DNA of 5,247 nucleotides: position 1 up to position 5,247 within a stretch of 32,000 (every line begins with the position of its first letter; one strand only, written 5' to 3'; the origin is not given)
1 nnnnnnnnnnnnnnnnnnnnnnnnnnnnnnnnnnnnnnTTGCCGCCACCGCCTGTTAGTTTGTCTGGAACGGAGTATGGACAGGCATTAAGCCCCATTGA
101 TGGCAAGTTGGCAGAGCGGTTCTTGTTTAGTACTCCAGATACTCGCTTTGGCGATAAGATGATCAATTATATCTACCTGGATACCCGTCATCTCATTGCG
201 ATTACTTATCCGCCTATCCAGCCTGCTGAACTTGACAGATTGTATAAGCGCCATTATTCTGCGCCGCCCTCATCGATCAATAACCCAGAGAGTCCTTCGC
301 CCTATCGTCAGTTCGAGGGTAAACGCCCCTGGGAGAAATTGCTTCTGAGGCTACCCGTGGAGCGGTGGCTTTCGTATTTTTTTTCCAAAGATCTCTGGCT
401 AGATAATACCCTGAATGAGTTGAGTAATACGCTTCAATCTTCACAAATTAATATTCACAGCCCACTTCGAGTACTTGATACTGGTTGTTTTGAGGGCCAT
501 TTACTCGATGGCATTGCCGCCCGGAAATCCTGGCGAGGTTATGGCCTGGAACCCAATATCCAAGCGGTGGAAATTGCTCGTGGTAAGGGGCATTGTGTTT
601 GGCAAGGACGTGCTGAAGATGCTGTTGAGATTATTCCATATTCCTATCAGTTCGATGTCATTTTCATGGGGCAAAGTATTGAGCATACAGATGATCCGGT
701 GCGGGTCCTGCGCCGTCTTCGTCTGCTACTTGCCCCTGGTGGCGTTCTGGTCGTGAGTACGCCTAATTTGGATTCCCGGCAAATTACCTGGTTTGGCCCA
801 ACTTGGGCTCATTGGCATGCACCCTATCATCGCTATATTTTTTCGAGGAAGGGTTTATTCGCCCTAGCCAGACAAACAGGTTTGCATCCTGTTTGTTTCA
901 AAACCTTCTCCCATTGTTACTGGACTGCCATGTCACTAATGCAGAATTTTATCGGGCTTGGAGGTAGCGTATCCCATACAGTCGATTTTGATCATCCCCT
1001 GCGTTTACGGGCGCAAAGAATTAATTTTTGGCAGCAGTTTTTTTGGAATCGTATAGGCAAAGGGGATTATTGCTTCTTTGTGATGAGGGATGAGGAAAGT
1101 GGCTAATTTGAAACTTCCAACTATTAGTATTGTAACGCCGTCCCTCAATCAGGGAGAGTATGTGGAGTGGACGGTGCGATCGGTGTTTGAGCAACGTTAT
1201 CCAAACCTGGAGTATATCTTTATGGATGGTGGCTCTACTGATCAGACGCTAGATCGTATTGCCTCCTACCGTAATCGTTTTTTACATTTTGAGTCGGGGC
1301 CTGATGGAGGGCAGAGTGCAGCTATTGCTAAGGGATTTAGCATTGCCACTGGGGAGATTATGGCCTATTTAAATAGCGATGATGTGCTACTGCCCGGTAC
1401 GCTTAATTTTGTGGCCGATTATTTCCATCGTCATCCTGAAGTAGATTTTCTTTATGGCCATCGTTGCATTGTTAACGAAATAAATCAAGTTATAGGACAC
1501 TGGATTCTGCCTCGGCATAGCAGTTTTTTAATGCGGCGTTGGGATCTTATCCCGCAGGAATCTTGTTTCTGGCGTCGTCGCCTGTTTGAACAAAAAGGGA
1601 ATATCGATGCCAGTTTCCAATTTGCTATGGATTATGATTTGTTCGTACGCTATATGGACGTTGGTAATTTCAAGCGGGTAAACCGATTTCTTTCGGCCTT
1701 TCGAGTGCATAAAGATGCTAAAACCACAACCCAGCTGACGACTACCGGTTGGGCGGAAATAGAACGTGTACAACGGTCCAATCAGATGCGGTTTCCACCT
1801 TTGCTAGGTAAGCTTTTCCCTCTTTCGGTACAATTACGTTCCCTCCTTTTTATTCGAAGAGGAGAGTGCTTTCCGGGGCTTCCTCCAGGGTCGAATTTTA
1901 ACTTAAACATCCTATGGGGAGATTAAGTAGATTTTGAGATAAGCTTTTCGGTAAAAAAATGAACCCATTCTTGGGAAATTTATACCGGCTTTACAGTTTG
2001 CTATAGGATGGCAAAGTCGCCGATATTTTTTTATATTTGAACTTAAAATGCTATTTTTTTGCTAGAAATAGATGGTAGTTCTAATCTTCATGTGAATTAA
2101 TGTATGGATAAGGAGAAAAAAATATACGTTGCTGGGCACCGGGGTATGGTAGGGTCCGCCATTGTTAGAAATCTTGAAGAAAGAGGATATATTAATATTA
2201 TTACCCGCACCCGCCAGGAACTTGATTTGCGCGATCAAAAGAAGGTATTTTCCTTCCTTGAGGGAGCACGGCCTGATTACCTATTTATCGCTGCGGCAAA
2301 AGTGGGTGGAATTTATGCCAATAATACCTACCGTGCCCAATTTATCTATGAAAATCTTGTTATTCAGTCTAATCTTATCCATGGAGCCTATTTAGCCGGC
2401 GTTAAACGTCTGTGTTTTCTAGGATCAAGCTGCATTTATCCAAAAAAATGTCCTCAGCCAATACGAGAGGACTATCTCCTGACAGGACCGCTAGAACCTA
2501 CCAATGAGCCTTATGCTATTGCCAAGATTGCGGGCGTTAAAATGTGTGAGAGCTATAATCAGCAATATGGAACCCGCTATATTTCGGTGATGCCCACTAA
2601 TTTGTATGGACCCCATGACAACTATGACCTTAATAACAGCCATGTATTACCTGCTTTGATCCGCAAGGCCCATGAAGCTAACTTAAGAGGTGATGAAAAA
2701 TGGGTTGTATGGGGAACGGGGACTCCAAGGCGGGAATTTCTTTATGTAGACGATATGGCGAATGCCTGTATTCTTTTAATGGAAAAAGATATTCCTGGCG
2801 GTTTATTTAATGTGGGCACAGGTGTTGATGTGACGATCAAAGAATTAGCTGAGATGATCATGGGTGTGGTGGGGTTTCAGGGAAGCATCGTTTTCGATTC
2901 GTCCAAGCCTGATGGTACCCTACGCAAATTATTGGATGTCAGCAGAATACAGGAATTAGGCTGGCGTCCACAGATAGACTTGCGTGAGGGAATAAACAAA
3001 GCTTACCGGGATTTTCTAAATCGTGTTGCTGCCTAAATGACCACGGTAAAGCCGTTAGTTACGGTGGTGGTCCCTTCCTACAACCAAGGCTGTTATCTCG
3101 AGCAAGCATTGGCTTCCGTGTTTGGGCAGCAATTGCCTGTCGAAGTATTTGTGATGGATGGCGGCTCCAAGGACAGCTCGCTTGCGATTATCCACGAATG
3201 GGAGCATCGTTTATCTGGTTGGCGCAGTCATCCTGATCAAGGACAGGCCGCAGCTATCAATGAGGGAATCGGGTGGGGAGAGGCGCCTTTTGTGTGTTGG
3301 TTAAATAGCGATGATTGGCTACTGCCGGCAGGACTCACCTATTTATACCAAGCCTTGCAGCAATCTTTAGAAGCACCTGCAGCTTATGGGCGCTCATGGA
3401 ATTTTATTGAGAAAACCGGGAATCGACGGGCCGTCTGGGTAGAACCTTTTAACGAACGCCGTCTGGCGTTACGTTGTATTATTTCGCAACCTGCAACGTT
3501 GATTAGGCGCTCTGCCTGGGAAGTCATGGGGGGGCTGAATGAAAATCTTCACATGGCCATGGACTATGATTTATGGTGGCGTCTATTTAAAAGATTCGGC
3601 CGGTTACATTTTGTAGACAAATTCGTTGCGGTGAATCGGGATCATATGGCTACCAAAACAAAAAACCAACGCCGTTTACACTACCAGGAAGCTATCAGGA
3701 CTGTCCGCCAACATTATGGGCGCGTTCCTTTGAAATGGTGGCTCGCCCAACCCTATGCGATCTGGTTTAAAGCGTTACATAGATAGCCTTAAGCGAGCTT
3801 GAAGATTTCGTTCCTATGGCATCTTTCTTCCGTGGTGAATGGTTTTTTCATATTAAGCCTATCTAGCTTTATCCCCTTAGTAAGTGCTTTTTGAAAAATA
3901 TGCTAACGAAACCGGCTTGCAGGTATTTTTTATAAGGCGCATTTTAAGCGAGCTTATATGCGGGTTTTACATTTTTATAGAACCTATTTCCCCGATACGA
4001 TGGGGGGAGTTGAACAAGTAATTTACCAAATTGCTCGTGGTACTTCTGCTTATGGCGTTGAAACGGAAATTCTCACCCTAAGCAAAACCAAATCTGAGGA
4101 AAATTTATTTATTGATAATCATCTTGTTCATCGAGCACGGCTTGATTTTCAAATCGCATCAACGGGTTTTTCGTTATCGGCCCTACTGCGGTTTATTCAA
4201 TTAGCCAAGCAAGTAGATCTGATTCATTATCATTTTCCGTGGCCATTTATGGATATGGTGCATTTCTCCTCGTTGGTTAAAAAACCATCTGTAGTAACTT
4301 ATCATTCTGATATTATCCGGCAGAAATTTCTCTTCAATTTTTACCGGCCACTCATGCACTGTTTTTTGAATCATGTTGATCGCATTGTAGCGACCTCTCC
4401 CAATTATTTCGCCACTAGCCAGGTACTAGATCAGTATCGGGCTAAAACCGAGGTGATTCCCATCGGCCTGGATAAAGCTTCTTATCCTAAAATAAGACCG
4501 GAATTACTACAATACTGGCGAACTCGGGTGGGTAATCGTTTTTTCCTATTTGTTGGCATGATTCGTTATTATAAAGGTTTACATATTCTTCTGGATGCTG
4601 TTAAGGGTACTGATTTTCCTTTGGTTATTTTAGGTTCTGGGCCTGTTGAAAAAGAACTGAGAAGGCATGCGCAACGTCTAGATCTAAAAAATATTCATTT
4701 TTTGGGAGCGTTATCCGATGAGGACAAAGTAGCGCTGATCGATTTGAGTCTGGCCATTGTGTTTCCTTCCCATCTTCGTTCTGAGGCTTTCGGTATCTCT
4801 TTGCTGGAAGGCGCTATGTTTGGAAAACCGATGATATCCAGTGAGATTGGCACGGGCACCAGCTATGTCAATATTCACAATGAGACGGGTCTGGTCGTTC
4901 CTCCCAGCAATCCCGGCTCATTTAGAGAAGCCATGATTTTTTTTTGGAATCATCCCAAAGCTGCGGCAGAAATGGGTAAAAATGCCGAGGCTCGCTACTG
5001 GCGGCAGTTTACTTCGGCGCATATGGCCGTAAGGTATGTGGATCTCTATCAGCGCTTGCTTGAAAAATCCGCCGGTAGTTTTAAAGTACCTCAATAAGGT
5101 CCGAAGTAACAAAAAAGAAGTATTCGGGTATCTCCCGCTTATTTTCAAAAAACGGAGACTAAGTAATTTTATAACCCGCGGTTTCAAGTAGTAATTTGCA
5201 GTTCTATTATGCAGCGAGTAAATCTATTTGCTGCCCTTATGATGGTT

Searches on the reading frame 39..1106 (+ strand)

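Call 5: search_protein_families(library=pfam, proteins=[window:39-1106:+])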
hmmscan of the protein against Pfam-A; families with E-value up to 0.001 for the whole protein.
window:39-1106:+ (355 aa): 6 families
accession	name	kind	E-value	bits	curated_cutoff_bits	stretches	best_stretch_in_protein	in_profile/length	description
PF13489.12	Methyltransf_23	-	1.1e-20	74.5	27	1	140-284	21-161/164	Methyltransferase domain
PF08242.18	Methyltransf_12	-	2.6e-11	44.5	30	1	146-237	1-98/98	Methyltransferase domain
PF07021.18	MetW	-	3.6e-11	43.5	21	1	140-251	12-119/193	Methionine biosynthesis protein MetW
PF08241.18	Methyltransf_11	-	1.3e-09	39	21.2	1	146-239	1-95/95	Methyltransferase domain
PF13847.12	Methyltransf_31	-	8.6e-09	35.7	27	1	140-249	2-119/145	Methyltransferase domain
PF13649.12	Methyltransf_25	-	7.1e-08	33.5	27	1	145-235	1-97/97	Methyltransferase domain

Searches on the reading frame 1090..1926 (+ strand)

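Call 5: search_protein_families(library=pfam, proteins=[window:1090-1926:+])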
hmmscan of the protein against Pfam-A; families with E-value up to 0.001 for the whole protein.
window:1090-1926:+ (278 aa): 3 families
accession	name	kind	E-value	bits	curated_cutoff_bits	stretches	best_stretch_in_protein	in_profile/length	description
PF00535.33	Glycos_transf_2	-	1.3e-21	77.7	23.3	1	13-151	1-144/168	Glycosyl transferase family 2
PF13641.12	Glyco_tranf_2_3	-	4e-08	34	27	1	10-125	1-123/230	Glycosyltransferase like family 2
PF10111.15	Glyco_tranf_2_2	-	9.1e-08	32.4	27.3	1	22-102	12-96/276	Glycosyltransferase like family 2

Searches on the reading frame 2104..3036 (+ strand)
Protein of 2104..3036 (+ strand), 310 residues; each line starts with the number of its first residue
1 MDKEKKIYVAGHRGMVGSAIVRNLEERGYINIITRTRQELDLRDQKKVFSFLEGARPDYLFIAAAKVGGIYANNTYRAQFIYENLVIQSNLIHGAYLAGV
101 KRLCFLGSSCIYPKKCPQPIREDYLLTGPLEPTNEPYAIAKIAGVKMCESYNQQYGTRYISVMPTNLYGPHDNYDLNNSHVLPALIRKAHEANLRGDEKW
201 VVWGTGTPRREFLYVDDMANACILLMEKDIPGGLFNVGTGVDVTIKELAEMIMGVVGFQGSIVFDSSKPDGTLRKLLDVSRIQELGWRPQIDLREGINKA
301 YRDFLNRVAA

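Call 5: search_protein_families(library=pfam, proteins=[window:2104-3036:+])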
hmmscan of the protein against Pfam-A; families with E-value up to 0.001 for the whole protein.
window:2104-3036:+ (310 aa): 3 families
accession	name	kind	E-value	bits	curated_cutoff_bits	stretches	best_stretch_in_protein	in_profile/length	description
PF01370.27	Epimerase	-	4e-66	223.3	20.9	1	7-238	1-240/240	NAD dependent epimerase/dehydratase family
PF16363.11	GDP_Man_Dehyd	-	9.1e-21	75.1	27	1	39-299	58-331/332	GDP-mannose 4,6 dehydratase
PF04321.23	RmlD_sub_bind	-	9.2e-07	28.6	27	1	6-66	2-61/287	RmlD substrate binding domain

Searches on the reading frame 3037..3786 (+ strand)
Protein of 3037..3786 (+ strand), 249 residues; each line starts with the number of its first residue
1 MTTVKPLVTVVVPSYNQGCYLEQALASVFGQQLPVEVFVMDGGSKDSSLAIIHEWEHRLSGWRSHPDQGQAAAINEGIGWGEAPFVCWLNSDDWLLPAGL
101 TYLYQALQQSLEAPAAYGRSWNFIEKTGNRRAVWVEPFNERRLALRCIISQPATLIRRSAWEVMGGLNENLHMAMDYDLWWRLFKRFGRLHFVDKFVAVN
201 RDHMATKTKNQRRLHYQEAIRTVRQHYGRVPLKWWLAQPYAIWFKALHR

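Call 5: search_protein_families(library=pfam, proteins=[window:3037-3786:+])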
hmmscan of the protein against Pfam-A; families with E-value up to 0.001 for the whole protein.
window:3037-3786:+ (249 aa): 3 families
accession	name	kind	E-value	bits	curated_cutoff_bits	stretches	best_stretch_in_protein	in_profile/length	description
PF00535.33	Glycos_transf_2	-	3.7e-20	73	23.3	1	9-143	1-142/168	Glycosyl transferase family 2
PF10111.15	Glyco_tranf_2_2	-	9.2e-07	29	27.3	1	32-190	27-206/276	Glycosyltransferase like family 2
PF13641.12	Glyco_tranf_2_3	-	1.1e-06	29.2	27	1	8-197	3-208/230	Glycosyltransferase like family 2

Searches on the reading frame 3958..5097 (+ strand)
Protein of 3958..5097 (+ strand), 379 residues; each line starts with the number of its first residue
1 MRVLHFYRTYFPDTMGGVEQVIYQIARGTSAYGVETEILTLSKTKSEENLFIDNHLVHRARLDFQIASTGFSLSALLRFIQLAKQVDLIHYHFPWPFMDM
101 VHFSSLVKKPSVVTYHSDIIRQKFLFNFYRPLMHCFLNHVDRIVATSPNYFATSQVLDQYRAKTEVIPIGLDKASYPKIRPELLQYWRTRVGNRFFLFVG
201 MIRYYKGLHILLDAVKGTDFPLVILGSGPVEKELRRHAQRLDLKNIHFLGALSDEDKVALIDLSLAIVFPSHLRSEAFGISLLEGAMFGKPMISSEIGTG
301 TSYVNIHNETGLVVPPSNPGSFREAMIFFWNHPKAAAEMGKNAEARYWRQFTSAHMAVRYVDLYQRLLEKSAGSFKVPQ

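Call 5: search_protein_families(library=pfam, proteins=[window:3958-5097:+])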
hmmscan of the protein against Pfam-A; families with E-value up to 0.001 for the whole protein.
window:3958-5097:+ (379 aa): 6 families
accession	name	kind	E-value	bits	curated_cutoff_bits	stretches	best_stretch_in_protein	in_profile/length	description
PF00534.26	Glycos_transf_1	-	6.1e-33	114.2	26.4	1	190-345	12-171/172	Glycosyl transferases group 1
PF13692.12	Glyco_trans_1_4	-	6.9e-22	78.7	27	1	196-328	4-138/142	Glycosyl transferases group 1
PF13439.12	Glyco_transf_4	-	1.7e-18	67.7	28.5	1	15-172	1-167/170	Glycosyltransferase Family 4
PF13579.12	Glyco_trans_4_4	-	2.4e-12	47.9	29.7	1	16-170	1-158/158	Glycosyl transferase 4-like domain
PF13524.12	Glyco_trans_1_2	-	3.6e-06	27.4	25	1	211-360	5-142/144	Glycosyl transferase-like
PF13477.12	Glyco_trans_4_2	-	2.1e-05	25.2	23.4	1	25-147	16-139/139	Glycosyl transferase 4-like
